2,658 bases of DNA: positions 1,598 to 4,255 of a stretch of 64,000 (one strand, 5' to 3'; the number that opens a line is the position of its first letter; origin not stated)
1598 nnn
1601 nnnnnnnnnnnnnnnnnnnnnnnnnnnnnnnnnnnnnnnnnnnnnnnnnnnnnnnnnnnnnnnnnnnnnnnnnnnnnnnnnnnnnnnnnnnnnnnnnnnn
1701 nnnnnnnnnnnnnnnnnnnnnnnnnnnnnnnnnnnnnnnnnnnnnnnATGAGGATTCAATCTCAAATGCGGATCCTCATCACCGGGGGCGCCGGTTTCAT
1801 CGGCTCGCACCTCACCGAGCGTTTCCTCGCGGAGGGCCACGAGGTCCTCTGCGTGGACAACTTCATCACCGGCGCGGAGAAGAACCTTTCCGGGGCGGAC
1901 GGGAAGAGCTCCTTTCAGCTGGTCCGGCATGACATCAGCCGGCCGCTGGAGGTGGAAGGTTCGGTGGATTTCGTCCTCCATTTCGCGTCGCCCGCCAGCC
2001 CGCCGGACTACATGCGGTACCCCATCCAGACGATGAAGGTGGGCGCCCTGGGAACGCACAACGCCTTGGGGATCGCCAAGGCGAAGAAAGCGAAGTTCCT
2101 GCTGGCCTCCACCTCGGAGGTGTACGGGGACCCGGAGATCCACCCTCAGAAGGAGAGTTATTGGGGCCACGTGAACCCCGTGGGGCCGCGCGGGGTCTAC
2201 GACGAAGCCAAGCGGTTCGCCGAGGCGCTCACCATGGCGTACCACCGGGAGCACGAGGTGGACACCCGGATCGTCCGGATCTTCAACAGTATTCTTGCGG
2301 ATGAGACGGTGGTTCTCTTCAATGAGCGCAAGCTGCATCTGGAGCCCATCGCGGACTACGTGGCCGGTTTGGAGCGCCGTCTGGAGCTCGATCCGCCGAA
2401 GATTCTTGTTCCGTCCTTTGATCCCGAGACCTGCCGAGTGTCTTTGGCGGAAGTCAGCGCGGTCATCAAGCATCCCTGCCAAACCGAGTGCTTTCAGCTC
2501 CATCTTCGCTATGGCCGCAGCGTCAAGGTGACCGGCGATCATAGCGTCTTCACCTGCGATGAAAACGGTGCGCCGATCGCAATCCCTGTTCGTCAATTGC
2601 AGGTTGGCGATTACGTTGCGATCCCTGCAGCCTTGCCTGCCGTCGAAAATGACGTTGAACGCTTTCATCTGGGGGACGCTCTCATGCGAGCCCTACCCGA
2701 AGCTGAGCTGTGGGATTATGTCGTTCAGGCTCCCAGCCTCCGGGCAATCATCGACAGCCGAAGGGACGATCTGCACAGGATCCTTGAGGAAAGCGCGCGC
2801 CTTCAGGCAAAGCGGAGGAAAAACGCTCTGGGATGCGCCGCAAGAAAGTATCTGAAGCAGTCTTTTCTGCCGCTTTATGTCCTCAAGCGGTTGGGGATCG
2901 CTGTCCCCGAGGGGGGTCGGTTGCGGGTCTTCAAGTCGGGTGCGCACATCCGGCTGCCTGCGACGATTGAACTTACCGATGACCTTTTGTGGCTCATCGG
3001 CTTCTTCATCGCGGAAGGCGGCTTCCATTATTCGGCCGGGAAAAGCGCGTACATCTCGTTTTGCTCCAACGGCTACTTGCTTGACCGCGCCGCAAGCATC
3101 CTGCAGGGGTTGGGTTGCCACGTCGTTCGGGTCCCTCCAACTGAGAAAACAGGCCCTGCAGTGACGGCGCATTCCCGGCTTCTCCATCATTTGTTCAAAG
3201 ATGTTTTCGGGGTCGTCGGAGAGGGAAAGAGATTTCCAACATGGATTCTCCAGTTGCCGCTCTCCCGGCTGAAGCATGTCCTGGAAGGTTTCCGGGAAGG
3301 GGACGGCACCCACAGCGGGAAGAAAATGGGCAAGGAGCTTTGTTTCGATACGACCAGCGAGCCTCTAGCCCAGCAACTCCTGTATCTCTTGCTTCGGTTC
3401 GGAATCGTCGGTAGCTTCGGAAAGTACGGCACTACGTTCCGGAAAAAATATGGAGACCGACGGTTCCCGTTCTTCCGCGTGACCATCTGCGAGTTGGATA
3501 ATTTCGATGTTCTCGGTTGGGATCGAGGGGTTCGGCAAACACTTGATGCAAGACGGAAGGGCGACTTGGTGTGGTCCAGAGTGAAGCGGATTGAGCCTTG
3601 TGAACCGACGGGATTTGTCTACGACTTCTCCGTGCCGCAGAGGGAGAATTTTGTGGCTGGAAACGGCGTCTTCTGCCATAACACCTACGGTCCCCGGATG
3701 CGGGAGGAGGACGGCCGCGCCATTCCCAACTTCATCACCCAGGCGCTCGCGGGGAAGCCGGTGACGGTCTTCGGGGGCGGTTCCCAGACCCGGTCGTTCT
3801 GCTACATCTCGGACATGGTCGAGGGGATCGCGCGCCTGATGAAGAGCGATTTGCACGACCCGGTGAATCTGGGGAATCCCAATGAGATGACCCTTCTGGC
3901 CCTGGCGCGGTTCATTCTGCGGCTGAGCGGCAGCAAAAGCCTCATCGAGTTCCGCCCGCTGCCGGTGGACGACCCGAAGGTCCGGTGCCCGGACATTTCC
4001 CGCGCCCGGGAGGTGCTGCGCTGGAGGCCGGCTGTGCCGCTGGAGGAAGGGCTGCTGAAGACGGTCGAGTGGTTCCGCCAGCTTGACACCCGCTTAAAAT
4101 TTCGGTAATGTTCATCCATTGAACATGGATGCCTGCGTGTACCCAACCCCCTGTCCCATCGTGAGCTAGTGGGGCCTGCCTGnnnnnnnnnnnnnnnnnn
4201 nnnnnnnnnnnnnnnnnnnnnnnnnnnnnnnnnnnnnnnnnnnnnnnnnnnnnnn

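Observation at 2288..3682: Full-length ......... intein inside a UDP-xylose-synthase-like gene, inserted in the RIFN|TYGPRM motif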

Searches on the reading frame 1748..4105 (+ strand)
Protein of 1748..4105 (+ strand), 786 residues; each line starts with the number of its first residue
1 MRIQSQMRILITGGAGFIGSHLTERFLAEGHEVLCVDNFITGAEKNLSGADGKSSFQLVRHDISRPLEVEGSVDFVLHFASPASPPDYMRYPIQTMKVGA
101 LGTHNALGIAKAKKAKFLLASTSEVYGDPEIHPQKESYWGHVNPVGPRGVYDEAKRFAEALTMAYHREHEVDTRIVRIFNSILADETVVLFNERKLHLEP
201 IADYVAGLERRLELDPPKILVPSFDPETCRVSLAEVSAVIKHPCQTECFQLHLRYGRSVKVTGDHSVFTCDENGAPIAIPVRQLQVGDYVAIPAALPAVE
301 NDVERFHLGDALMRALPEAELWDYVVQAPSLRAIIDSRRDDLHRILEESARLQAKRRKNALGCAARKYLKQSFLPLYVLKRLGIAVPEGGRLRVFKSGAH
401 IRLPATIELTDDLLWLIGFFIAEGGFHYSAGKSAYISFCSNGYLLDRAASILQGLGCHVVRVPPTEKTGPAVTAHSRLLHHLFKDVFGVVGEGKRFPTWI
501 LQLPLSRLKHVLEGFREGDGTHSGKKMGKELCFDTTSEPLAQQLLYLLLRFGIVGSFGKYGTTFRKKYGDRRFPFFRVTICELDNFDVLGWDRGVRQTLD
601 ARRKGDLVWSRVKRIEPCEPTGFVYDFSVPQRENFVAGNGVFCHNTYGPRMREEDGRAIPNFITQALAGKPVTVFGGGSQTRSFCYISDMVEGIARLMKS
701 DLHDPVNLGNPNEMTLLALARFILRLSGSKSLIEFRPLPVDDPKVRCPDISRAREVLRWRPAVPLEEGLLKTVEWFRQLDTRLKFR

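Call 5: search_protein_families(library=pfam, proteins=[window:1766-4105:+], max_evalue=0.01)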
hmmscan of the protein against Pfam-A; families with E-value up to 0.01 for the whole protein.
window:1766-4105:+ (780 aa): 9 families
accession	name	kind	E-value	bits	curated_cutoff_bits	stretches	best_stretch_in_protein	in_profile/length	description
PF01370.27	Epimerase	-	6.6e-46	157.1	20.9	2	3-175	1-172/240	NAD dependent epimerase/dehydratase family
PF16363.11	GDP_Man_Dehyd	-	1e-43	150.5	27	2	4-175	1-183/332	GDP-mannose 4,6 dehydratase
PF14890.11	Intein_splicing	-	4.8e-22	78.9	35.8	1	220-639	28-155/155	Intein splicing domain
PF14528.11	LAGLIDADG_3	-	8.9e-12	45.5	22.5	1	506-580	7-74/82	LAGLIDADG-like domain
PF01073.25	3Beta_HSD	-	8.4e-08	32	22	1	4-157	1-158/280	3-beta hydroxysteroid dehydrogenase/isomerase family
PF04321.23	RmlD_sub_bind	-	4.9e-06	26.3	27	1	1-165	1-145/287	RmlD substrate binding domain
PF07993.18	NAD_binding_4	-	9.1e-06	25.4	20.1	0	66-172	88-204/258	Male sterility protein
PF02719.21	Polysacc_synt_2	-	0.00014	21.6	20.2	0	3-116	1-128/293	Polysaccharide biosynthesis protein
PF00106.31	adh_short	-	0.0067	16.4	26.6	0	3-68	3-69/195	short chain dehydrogenase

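Call 6: search_protein_families(library=ncbifam, proteins=[window:1766-4105:+], max_evalue=0.01)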
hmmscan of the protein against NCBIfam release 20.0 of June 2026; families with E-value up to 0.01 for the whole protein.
window:1766-4105:+ (780 aa): 37 families (the best 25 are shown)
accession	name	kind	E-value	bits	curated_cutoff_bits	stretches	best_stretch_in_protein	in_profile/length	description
TIGR01181.1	dTDP_gluc_dehyt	equivalog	7.5e-36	123.8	365.1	2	2-174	1-180/321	dTDP-glucose 4,6-dehydratase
TIGR04180.1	EDH_00030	hypoth_equivalog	2.5e-26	92.4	475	2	3-175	1-175/297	NAD-dependent 4,6-dehydratase LegB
TIGR01179.1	galE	equivalog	5.2e-25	88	262.3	1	2-183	1-184/332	UDP-glucose 4-epimerase GalE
NF008872.0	PRK11908.1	equivalog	3.5e-20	72.4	294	2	2-177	3-181/349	bifunctional UDP-4-keto-pentose/UDP-xylose synthase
NF005998.1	PRK08125.1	equivalog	3.6e-20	71.9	777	2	2-175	317-493/649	bifunctional UDP-4-amino-4-deoxy-L-arabinose formyltransferase/UDP-glucuronic acid oxidase ArnA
NF011728.1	PRK15181.1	equivalog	2.4e-18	66.3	760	2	2-175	17-195/348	Vi polysaccharide biosynthesis UDP-N-acetylglucosaminuronic acid C-4 epimerase TviC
NF011491.0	PRK14898.1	equivalog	3.6e-17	61.7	783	2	210-553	121-386/860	DNA-directed RNA polymerase subunit A''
TIGR02197.1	heptose_epim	equivalog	1e-16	61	274.6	2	3-163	1-158/316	ADP-glyceromanno-heptose 6-epimerase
NF007582.0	PRK10217.1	equivalog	1.8e-16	60.2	698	2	637-771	187-332/355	dTDP-glucose 4,6-dehydratase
NF011303.0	PRK14715.1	equivalog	3.4e-16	57.6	1585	1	212-553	941-1264/1627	DNA-directed DNA polymerase II large subunit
NF045703.1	rSAM_Tes_intein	exception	3.5e-16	58.2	1700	1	224-641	213-612/1040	tetraether lipid synthase Tes, intein-containing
NF007490.0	PRK10084.1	subfamily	4.9e-14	52.1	649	2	637-771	194-335/361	dTDP-glucose 4,6-dehydratase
NF007956.0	PRK10675.1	subfamily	4.7e-11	42.4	394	1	1-179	1-184/338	UDP-glucose 4-epimerase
NF041015.1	UDPsulfquin_syn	equivalog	5e-11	42.2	575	2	1-52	1-50/384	UDP-sulfoquinovose synthase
NF005852.0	PRK07773.1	equivalog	5.5e-11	41.5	780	1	213-294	425-500/886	replicative DNA helicase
TIGR01443.1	intein_Cterm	domain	2.4e-06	27.6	15.6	1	617-640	1-24/24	intein C-terminal splicing region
TIGR01445.1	intein_Nterm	domain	3.2e-06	28.1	24.5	1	179-263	4-83/83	intein N-terminal splicing region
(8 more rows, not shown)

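Call 20: find_encoding_contigs(protein=window:1766-4105:+, flank=3000, max_places=4)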
Protein window:1766-4105:+ (780 aa): no gene with exactly this product is on record in the collection.

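Call 22: find_encoding_contigs(protein=window:1748-4105:+, flank=3000, max_places=4)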
Protein window:1748-4105:+ (786 aa): no gene with exactly this product is on record in the collection.
